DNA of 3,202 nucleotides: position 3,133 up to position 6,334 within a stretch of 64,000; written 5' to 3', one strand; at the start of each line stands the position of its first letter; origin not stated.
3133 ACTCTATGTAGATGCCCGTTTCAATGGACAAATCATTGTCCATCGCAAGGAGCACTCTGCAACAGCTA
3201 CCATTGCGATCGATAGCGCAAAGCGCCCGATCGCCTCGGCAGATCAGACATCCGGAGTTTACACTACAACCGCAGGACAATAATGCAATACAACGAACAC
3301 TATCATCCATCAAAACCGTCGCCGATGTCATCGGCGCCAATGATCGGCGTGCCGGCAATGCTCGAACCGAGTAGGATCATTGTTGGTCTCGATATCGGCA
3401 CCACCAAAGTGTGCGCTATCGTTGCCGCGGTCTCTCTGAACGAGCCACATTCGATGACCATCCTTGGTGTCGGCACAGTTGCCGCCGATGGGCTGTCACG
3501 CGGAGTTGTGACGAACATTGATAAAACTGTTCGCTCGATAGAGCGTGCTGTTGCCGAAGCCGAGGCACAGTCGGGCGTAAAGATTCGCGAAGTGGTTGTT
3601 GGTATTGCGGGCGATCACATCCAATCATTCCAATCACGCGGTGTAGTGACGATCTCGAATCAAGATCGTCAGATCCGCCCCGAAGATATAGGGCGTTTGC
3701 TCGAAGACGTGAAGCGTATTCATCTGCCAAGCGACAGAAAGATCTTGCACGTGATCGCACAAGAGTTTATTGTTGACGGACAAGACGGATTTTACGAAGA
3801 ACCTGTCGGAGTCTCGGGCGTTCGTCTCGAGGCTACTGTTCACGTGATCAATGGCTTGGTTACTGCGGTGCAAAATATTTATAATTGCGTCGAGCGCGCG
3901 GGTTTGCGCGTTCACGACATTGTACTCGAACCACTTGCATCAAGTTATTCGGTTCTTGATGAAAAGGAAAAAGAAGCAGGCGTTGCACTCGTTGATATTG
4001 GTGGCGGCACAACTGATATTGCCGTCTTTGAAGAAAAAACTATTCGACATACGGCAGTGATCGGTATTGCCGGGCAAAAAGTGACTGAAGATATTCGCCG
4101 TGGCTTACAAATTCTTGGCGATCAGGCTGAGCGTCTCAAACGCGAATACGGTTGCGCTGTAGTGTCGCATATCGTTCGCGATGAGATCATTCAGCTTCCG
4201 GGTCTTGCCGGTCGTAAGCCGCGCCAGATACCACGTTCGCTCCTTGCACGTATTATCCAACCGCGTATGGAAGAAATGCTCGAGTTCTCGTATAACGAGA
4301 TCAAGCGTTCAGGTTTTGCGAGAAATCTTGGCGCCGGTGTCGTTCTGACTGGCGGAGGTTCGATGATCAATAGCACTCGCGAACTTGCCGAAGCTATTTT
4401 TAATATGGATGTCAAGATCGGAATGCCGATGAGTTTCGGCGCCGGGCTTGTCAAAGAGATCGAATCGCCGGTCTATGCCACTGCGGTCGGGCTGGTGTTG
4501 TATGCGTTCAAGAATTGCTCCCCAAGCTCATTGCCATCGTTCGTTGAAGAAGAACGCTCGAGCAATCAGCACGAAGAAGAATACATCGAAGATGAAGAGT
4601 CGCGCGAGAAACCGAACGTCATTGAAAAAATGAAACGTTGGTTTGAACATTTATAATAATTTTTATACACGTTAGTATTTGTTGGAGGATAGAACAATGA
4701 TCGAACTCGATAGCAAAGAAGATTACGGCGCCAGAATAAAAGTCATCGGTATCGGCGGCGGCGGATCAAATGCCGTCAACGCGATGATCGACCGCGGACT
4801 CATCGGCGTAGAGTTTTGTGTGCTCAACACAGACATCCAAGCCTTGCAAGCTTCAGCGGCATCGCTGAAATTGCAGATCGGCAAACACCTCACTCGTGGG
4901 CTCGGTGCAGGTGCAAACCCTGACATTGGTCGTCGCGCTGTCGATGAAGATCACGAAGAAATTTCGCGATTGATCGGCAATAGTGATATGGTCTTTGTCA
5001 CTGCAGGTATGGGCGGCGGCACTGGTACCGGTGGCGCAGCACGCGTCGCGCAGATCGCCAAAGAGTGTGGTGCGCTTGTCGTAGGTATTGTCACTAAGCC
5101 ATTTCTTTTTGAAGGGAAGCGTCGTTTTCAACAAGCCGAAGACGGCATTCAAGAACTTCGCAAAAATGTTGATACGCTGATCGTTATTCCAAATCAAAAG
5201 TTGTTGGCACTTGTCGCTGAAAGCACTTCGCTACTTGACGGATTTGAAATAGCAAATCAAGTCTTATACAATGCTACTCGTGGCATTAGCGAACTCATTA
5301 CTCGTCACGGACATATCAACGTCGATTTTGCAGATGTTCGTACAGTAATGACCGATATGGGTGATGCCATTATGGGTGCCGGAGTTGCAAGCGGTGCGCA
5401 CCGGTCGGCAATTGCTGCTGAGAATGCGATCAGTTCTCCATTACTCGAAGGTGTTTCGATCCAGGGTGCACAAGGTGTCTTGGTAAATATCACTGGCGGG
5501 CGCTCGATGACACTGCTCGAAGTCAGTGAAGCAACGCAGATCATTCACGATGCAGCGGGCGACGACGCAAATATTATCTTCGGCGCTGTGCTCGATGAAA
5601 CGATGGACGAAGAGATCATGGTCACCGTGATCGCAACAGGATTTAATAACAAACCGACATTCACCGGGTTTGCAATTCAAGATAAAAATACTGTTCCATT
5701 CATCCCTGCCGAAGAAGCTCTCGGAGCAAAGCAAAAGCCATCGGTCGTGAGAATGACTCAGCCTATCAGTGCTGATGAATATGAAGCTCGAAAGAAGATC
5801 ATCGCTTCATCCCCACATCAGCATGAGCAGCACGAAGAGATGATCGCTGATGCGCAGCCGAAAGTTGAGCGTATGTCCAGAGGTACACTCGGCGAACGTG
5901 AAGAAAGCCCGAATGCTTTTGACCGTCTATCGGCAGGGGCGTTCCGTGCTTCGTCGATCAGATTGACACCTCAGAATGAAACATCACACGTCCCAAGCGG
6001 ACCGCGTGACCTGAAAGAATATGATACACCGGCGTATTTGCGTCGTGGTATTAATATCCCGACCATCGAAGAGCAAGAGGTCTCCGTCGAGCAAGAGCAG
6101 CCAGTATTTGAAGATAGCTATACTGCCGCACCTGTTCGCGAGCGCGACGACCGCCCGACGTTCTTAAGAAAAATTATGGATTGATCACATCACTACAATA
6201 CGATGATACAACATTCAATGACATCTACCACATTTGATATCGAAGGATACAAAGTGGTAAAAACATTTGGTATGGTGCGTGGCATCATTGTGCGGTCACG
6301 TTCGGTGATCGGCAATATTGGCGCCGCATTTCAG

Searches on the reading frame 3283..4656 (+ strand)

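Call 58: search_protein_families(library=pfam, proteins=[window:3283-4656:+], max_evalue=0.00001)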
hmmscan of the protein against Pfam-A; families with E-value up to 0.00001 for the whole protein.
window:3283-4656:+ (457 aa): 6 families
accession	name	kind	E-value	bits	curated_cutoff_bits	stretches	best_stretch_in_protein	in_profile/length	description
PF14450.12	FtsA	-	1.4e-44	152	31.8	2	235-403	1-127/127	Cell division protein FtsA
PF02491.25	SHS2_FTSA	-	4.5e-25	88.2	25.4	1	110-189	1-78/79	SHS2 domain inserted in FTSA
PF06723.19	MreB_Mbl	-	1.1e-09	38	27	1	199-380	112-304/327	MreB/Mbl protein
PF11104.14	PilM_2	-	8.6e-08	31.9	27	0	198-288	140-236/340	Type IV pilus assembly protein PilM;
PF06277.17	EutA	-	1.5e-06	27.8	27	0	228-288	139-200/475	Ethanolamine utilisation protein EutA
PF00012.26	HSP70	-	5.5e-06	25.3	20.6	0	197-250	150-204/599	Hsp70 protein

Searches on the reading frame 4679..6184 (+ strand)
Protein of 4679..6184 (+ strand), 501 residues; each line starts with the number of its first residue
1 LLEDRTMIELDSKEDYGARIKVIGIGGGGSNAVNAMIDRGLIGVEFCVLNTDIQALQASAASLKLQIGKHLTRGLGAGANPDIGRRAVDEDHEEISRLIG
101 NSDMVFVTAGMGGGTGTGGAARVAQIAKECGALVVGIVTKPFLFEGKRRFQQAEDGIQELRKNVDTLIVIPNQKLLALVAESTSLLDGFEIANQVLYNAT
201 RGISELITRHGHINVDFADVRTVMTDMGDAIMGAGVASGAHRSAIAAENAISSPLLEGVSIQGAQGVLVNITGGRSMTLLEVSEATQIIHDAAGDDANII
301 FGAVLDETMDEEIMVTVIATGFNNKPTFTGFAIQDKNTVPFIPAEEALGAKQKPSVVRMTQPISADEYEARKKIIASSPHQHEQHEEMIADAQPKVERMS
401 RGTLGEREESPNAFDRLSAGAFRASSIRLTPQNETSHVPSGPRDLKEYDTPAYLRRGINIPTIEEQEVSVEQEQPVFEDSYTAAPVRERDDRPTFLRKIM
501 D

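Call 58: search_protein_families(library=pfam, proteins=[window:4679-6184:+], max_evalue=0.00001)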
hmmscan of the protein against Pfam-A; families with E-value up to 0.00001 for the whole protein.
window:4679-6184:+ (501 aa): 2 families
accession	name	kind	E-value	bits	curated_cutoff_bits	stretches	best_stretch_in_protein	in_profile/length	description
PF00091.31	Tubulin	-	3.3e-47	161.7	33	1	19-178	1-188/190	Tubulin/FtsZ family, GTPase domain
PF12327.13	FtsZ_C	-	3.1e-31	108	27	1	228-322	1-94/95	FtsZ family, C-terminal domain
